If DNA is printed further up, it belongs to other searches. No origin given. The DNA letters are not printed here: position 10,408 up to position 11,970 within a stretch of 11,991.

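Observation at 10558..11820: Large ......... intein splitting the Walker-A P-loop of the HerA-like ATPase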

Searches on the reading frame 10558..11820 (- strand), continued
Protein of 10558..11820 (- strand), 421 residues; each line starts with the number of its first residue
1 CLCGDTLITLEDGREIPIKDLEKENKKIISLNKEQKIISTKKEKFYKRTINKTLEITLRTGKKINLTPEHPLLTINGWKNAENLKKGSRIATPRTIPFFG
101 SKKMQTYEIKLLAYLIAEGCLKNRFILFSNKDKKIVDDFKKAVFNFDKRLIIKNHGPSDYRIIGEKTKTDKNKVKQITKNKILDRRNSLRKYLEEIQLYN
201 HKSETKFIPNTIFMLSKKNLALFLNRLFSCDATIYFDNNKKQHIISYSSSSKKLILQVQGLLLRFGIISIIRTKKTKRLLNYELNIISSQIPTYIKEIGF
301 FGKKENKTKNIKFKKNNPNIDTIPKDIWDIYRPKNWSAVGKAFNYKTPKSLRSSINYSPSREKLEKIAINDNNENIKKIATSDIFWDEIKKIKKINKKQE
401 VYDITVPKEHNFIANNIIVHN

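Call 51: fold_search(model_id=the predicted structure, library=pdb)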
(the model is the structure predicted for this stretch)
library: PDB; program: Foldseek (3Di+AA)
matches with E <= 10: 627; with E <= 0.001: 120
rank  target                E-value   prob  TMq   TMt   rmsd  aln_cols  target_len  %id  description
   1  7qss                  2.6e-27  1.00  0.71  0.70   5.6       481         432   20  Crystal structure of homing endonuclease-associated TliVMA intein (C1A) (released 2022-03-30)
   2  7qsu                  1.3e-24  1.00  0.62  0.70   7.0       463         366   18  Crystal structure of homing endonuclease-associated TliVMA intein (C1A, d333-339) (released 2022-03-30)
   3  7qst                  5.8e-21  1.00  0.61  0.71   5.1       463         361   19  Crystal structure of homing endonuclease-associated PhoVMA intein (C1A) (released 2022-03-30)
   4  1dq3                  7.2e-19  1.00  0.64  0.60   6.1       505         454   17  CRYSTAL STRUCTURE OF AN ARCHAEAL INTEIN-ENCODED HOMING ENDONUCLEASE PI-PFUI (released 2000-07-05)
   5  2cw7                  1.4e-16  1.00  0.67  0.53   7.0       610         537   13  Crystal structure of intein homing endonuclease II (released 2006-04-18)
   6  1vde_B                2.3e-12  1.00  0.52  0.52   8.2       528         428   10  PI-SCEI, A HOMING ENDONUCLEASE WITH PROTEIN SPLICING ACTIVITY (released 1998-04-08)
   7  1ef0_A                1.7e-11  1.00  0.50  0.49   9.0       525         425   10  CRYSTAL STRUCTURE OF PI-SCEI MINIPRECURSOR (released 2000-06-07)
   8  1vde_A                1.8e-11  1.00  0.50  0.50   8.8       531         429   10  PI-SCEI, A HOMING ENDONUCLEASE WITH PROTEIN SPLICING ACTIVITY (released 1998-04-08)
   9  1jva_B                4.2e-11  1.00  0.52  0.51   9.1       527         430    9  CRYSTAL STRUCTURE OF THE VMA1-DERIVED ENDONUCLEASE BEARING THE N AND C EXTEIN PROPEPTIDES (released 2002-08-29)
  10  1dfa                  1.5e-10  1.00  0.52  0.54   9.1       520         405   10  CRYSTAL STRUCTURE OF PI-SCEI IN C2 SPACE GROUP (released 1999-12-08)
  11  1lws_A                2.3e-10  1.00  0.51  0.50   9.2       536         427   10  Crystal structure of the intein homing endonuclease PI-SceI bound to its recognition sequence (released 2002-09-27)
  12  1um2_B                2.5e-10  1.00  0.53  0.53   8.4       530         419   10  Crystal Structure of the Vma1-Derived Endonuclease with the Ligated Extein Segment (released 2004-09-22)
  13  1um2_A                2.5e-10  1.00  0.52  0.52   9.7       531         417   10  Crystal Structure of the Vma1-Derived Endonuclease with the Ligated Extein Segment (released 2004-09-22)
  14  1jva_A                1.1e-09  1.00  0.50  0.49   9.7       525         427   10  CRYSTAL STRUCTURE OF THE VMA1-DERIVED ENDONUCLEASE BEARING THE N AND C EXTEIN PROPEPTIDES (released 2002-08-29)
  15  1lwt_A                2.4e-09  1.00  0.50  0.47  11.1       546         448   11  Crystal structure of the intein homing endonuclease PI-SceI bound to its substrate DNA (Ca2+ free) (released 2002-09-27)
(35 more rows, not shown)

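Call 56: find_related_loci(query=window:10558-11820:-, collection=viral_contigs, flank=3000)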
Query window:10558-11820:- (421 aa) in viral_contigs; peptide patterns used: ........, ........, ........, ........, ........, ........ (x = any residue, [..] = any of these).
37 stretches matched a pattern; 2 encode a relative of the query (tblastn E <= 1e-3); 2 distinct loci.
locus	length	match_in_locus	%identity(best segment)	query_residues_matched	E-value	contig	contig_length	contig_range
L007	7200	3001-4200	29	1-421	1e-27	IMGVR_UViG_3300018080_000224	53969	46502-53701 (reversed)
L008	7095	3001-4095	26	56-421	1e-25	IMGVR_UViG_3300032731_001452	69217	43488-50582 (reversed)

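Call 57: find_related_loci(query=window:10558-11820:-, collection=genome_contigs, flank=3000)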
Query window:10558-11820:- (421 aa) in genome_contigs; peptide patterns used: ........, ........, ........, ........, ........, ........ (x = any residue, [..] = any of these).
290 stretches matched a pattern; 38 encode a relative of the query (tblastn E <= 1e-3); 38 distinct loci.
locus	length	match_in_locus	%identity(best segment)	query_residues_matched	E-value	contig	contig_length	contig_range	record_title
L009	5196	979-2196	70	1-421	1e-180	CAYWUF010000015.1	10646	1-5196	MAG TPA_asm: uncultured archaeon isolate SRP192927_co2_630 genome assembly, contig: NODE_11957_length_10646_cov_12.63261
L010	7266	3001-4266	58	1-421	4e-148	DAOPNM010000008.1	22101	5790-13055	MAG TPA_asm: archaeon isolate AMR_MDS_1600 NODE_2940_length_22101_cov_5.126962, whole genome shotgun sequence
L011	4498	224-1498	52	1-421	4e-147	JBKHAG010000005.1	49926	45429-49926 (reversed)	MAG: Candidatus Woesearchaeota archaeon isolate D1M01_129 NODE_631_length_49926_cov_11.201500, whole genome shotgun sequ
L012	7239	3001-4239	50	1-421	6e-138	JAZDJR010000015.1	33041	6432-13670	MAG: Candidatus Micrarchaeota archaeon isolate MEGAHIT-group-0.496 k141_424923, whole genome shotgun sequence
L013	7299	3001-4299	53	1-421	1e-137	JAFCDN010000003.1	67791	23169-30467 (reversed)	MAG: Candidatus Iainarchaeum archaeon isolate Meg19_1012_Bin_505 Meg19_1012_Bin_505_scaffold_379, whole genome shotgun s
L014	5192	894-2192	50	1-421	1e-137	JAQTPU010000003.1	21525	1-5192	MAG: Candidatus ainarchaeum sp. isolate STB_123 NODE_5447_length_21525_cov_2.650808_Sandtown_B, whole genome shotgun seq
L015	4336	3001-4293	50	1-421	8e-138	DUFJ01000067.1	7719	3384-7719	MAG TPA_asm: Candidatus Iainarchaeum archaeon isolate UBA10036 contig_48595, whole genome shotgun sequence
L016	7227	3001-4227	56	1-421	7e-137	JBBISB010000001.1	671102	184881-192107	MAG: Candidatus Iainarchaeum archaeon isolate FAS170219_bin_363 NODE_1_length_671102_cov_21.388244, whole genome shotgun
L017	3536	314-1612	52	1-421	2e-141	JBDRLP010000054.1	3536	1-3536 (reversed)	MAG: Candidatus Iainarchaeum archaeon isolate MEGAHIT-group-1.784 k141_12986402, whole genome shotgun sequence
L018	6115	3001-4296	52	1-421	7e-136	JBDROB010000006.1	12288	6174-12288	MAG: Candidatus Woesearchaeota archaeon isolate MEGAHIT-group-1.927 k141_2704457, whole genome shotgun sequence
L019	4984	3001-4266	52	1-421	6e-133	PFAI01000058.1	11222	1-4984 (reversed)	MAG: Candidatus Diapherotrites archaeon CG10_big_fil_rev_8_21_14_0_10_31_34 CG10_8_21_14_0.10_scaffold_6207_c, whole gen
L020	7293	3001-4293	49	1-421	1e-131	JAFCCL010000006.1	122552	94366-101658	MAG: Candidatus Iainarchaeum archaeon isolate AB_3033_Bin_170 AB_3033_Bin_170_scaffold_231, whole genome shotgun sequenc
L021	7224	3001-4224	55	1-421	2e-131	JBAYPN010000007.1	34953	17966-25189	MAG: archaeon isolate SO_2016_LW2_139 scaffold02005_LW138R_2016, whole genome shotgun sequence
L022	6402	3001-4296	51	1-421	5e-131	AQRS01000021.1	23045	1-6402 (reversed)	Candidatus Iainarchaeum andersonii SCGC AAA011-E11 A11E11DRAFT_contig_22_0.23_C, whole genome shotgun sequence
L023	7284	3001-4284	48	1-421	8e-125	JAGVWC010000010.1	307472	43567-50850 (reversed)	MAG: Candidatus Iainarchaeum archaeon isolate RIFCSPLOWO2_01_FULL_AR10_48_17 rifcsplowo2_01_scaffold_92, whole genome sh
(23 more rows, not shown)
